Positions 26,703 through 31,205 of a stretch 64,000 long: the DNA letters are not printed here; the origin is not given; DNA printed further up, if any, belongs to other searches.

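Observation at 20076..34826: About 14 variable-length modules, each closed by an L-Y-[VIL]-D motif and joined by an E-A-V-T-A-A-D-type linker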

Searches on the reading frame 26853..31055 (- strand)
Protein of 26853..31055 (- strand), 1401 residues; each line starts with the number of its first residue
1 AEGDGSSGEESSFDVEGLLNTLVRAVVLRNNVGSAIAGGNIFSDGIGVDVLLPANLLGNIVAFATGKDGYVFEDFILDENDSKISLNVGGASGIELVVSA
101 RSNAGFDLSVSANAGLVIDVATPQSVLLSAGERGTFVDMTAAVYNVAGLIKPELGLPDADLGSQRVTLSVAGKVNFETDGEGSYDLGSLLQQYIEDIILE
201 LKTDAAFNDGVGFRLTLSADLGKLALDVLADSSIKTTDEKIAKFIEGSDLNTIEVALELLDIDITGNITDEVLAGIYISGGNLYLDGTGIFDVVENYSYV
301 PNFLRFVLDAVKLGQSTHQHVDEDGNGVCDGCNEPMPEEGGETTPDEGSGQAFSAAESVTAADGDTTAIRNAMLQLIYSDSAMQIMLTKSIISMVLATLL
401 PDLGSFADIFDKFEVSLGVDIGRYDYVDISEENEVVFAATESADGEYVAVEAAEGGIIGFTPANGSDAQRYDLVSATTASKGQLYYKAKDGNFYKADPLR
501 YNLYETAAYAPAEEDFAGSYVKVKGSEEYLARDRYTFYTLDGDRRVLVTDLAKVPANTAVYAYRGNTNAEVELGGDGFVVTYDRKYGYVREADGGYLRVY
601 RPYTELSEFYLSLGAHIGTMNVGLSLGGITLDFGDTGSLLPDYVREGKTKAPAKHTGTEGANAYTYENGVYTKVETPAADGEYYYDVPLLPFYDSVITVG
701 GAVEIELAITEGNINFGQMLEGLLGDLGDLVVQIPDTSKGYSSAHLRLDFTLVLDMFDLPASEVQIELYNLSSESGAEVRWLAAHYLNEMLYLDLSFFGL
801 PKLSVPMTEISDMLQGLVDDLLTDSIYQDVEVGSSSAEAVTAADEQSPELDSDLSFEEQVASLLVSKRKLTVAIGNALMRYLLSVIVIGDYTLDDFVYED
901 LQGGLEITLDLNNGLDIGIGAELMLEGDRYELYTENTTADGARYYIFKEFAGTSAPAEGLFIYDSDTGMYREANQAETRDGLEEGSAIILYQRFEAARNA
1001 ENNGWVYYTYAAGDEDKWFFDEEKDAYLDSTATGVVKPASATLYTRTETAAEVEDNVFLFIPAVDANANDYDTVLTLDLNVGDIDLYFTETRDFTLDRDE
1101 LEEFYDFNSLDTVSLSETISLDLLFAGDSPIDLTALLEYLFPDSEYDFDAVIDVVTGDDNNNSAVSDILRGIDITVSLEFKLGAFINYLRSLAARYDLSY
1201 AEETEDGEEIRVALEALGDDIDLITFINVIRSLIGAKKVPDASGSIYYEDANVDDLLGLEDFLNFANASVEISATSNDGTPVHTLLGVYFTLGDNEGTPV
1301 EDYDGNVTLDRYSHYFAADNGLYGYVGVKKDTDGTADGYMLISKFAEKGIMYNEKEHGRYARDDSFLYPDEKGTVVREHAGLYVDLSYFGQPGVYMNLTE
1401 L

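Call 59: find_homologous_proteins(query=window:26853-31055:-, max_evalue=0.00001)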
Query window:26853-31055:- (1401 aa): 4 proteins with E <= 0.00001 among 8000 candidates.
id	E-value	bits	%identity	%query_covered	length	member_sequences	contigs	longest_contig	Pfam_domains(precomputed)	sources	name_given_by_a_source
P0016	0.0e+0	2314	97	78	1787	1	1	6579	-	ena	-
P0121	0.0e+0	1739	61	99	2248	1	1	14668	-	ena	-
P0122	0.0e+0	1061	57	70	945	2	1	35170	-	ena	-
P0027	3.4e-292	991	56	65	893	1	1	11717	-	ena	-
